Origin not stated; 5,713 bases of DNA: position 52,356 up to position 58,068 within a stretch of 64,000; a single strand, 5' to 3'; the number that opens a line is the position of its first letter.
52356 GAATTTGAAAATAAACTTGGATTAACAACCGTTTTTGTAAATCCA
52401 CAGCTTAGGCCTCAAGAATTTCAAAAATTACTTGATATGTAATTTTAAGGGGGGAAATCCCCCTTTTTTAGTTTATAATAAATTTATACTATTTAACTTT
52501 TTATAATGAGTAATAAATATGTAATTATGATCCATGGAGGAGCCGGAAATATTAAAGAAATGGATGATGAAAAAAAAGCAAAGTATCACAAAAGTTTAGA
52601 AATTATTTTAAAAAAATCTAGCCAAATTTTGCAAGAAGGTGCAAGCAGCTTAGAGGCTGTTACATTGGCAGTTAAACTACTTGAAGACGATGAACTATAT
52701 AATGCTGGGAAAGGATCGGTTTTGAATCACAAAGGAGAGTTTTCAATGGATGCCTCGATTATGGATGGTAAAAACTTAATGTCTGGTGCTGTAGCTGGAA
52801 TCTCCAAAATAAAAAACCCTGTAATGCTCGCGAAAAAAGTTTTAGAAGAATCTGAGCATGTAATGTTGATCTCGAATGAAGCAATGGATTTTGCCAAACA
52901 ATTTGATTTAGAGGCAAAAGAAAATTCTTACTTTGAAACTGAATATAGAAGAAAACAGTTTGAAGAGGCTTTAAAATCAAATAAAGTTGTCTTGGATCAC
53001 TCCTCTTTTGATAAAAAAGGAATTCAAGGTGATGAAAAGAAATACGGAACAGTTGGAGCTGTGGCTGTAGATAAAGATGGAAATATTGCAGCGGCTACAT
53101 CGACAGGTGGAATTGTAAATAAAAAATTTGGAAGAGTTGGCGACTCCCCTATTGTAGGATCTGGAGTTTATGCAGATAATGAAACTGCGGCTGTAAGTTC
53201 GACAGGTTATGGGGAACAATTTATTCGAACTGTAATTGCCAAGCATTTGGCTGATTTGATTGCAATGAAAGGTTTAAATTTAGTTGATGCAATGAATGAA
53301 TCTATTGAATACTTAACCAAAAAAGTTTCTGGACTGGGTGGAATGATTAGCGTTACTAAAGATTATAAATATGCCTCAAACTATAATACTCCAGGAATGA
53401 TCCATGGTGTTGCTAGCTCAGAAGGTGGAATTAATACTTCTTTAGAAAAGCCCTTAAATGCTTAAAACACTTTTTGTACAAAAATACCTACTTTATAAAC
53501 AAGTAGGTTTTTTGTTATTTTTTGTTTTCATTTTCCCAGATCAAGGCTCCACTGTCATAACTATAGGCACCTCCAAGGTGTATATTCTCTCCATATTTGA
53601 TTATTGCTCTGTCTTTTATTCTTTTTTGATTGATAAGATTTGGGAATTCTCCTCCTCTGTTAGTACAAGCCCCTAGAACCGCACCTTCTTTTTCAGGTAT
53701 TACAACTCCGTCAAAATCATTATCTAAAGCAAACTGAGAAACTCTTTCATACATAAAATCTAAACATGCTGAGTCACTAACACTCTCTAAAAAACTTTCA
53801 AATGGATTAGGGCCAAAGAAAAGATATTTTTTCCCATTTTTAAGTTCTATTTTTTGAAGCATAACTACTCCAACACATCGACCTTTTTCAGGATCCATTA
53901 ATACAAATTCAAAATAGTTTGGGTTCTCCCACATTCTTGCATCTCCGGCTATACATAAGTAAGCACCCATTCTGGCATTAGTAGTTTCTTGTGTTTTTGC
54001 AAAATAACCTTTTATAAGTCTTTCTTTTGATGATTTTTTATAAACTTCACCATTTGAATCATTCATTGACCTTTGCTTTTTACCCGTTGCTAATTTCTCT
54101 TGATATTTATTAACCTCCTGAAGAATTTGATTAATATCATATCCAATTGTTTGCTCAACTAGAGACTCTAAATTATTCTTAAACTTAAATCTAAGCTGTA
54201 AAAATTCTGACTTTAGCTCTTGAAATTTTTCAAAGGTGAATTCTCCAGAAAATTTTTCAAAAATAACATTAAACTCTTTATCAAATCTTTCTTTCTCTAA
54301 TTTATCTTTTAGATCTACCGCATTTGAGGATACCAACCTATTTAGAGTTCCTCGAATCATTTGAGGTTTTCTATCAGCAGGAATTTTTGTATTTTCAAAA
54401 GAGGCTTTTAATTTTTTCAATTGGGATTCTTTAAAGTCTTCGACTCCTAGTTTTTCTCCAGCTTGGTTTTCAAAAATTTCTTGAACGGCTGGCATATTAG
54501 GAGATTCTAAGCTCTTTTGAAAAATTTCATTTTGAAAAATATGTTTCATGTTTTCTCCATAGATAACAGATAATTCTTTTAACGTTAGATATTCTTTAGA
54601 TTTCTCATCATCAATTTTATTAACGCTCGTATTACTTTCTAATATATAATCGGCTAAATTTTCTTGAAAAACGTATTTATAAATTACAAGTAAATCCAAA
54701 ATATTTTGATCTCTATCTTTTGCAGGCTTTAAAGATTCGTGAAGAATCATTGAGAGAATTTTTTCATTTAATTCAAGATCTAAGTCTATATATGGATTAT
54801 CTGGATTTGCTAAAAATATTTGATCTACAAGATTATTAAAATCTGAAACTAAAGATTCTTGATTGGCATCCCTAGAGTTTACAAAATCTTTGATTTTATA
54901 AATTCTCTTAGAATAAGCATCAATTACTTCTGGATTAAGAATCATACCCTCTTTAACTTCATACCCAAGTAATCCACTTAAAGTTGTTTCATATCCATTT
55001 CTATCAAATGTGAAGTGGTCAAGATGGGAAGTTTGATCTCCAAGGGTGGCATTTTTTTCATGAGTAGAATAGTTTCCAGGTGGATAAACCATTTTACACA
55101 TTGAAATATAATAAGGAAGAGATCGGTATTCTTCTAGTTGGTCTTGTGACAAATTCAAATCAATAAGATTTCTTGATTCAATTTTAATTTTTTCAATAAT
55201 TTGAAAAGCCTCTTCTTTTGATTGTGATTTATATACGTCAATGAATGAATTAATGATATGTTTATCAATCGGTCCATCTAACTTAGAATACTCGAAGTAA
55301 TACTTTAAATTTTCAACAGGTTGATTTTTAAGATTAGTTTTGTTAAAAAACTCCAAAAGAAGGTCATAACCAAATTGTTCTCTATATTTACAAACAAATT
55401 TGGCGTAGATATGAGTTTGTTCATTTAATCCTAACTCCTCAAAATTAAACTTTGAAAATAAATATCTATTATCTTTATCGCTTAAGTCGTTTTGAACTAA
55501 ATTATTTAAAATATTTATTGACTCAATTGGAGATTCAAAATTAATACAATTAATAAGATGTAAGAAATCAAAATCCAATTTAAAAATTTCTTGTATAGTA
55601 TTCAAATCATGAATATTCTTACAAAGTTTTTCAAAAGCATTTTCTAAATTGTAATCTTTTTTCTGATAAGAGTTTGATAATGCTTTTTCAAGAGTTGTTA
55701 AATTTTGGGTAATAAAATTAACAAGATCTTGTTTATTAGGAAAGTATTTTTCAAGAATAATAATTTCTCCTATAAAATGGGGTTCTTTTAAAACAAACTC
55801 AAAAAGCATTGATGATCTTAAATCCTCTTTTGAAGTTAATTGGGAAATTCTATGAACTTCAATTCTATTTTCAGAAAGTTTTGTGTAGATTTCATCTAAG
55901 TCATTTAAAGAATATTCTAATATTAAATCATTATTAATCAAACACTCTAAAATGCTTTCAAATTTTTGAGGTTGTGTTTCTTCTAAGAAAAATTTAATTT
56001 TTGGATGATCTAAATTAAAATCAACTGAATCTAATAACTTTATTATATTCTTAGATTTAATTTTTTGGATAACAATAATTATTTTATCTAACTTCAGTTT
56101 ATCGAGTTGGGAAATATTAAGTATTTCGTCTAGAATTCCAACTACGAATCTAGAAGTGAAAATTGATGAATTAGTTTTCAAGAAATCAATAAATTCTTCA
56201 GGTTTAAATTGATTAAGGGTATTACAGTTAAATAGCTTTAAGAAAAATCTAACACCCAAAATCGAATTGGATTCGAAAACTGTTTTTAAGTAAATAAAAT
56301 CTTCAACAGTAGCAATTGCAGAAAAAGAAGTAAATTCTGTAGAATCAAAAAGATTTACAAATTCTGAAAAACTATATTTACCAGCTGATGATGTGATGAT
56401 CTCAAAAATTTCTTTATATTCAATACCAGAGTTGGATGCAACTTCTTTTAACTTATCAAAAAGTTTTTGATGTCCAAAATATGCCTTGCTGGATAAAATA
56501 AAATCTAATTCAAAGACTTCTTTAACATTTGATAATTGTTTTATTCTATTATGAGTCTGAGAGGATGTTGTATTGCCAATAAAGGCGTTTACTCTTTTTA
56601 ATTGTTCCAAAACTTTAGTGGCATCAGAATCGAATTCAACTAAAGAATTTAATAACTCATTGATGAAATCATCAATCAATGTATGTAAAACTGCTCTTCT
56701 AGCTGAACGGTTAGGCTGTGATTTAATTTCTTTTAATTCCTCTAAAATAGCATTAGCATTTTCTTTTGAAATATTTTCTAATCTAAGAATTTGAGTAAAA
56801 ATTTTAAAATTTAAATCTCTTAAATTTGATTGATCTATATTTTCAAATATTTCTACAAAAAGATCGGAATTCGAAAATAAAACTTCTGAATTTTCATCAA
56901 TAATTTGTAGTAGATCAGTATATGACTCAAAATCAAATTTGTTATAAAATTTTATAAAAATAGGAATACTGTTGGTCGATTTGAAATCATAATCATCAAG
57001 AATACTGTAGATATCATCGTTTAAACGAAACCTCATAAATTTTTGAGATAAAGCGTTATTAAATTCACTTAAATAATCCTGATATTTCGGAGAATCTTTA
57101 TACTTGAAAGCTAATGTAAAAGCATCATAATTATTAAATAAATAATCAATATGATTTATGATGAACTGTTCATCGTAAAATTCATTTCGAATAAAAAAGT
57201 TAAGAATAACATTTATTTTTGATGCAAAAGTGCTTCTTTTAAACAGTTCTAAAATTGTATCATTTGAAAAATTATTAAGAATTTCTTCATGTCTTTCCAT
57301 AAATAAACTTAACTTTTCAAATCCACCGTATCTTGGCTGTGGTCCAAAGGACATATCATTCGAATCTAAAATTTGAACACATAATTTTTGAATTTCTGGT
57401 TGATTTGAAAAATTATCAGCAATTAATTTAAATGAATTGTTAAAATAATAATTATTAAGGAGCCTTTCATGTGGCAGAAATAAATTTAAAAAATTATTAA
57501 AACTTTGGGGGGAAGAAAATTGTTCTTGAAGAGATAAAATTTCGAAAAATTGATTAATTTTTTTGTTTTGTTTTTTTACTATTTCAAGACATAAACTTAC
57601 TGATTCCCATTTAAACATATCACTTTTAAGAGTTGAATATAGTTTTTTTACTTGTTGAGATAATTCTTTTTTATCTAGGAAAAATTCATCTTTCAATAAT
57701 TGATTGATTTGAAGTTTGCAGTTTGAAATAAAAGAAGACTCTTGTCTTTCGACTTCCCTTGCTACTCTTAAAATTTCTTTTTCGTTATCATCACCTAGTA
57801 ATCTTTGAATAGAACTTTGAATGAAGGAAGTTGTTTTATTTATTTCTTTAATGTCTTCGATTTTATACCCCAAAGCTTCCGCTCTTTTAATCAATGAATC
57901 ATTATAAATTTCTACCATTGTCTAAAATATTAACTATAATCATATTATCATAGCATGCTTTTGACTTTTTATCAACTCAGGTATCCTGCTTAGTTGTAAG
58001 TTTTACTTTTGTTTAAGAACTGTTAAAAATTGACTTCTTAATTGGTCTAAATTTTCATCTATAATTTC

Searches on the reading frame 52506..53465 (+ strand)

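Call 33: search_protein_families(library=pfam, proteins=[window:52506-53465:+], max_evalue=0.001)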
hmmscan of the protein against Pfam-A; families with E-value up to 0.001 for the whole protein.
window:52506-53465:+ (319 aa): 1 family
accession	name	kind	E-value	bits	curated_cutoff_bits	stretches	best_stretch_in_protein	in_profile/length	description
PF01112.23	Asparaginase_2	-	6.2e-101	338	27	1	6-306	2-301/309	Asparaginase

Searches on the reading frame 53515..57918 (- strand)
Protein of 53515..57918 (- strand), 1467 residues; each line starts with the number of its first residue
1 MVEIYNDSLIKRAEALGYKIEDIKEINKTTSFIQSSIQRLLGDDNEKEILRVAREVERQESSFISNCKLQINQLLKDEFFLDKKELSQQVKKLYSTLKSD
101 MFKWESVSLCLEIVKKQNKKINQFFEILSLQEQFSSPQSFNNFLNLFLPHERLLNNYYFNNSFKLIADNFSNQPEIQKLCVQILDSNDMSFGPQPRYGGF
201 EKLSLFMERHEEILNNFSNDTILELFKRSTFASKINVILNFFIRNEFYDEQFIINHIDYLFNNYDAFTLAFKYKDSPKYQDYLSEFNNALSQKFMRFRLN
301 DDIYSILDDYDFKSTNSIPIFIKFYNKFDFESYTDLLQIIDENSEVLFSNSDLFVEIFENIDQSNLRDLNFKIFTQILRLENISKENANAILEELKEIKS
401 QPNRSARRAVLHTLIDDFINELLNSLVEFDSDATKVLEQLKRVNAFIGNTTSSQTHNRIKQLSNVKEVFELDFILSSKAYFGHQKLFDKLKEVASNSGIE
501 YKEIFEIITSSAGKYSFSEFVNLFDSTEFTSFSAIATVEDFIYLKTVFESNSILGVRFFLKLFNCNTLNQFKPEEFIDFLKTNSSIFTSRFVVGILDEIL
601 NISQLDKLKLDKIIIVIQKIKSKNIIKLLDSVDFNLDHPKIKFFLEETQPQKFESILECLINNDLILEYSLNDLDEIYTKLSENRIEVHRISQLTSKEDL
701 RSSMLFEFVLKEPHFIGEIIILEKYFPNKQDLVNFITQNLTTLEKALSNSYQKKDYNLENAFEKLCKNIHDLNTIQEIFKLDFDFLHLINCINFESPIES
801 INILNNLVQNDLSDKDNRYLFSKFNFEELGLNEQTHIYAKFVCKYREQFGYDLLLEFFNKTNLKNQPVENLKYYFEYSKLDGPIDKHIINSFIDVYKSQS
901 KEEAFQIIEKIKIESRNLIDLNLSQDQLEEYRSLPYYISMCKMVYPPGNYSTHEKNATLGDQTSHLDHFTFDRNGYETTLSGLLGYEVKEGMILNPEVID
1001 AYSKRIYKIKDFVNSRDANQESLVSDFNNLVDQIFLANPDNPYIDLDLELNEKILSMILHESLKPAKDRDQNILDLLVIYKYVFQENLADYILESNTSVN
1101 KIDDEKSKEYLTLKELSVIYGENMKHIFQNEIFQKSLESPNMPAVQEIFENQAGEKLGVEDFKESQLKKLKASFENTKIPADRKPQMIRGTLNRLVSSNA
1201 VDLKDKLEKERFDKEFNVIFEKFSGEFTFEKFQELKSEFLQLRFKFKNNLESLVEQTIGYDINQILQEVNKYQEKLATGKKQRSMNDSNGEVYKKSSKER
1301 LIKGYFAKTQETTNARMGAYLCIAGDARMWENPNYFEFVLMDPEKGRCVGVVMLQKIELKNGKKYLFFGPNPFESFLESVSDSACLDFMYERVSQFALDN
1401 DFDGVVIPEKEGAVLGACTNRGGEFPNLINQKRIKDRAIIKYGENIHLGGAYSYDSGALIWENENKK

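Call 8: search_protein_families(library=pfam, proteins=[window:53515-57918:-], max_evalue=0.001)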
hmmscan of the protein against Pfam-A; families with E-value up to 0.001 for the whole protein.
window:53515-57918:- (1467 aa): 0 families

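Call 61: search_protein_families(library=ncbifam, proteins=[window:53515-57918:-], max_evalue=0.05)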
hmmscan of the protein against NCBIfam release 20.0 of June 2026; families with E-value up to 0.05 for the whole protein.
window:53515-57918:- (1467 aa): 1 family
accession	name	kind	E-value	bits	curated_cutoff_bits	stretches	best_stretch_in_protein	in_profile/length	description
NF011553.0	PRK14981.1-5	equivalog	0.0067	16.5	152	1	353-447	20-107/113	DNA-directed RNA polymerase subunit F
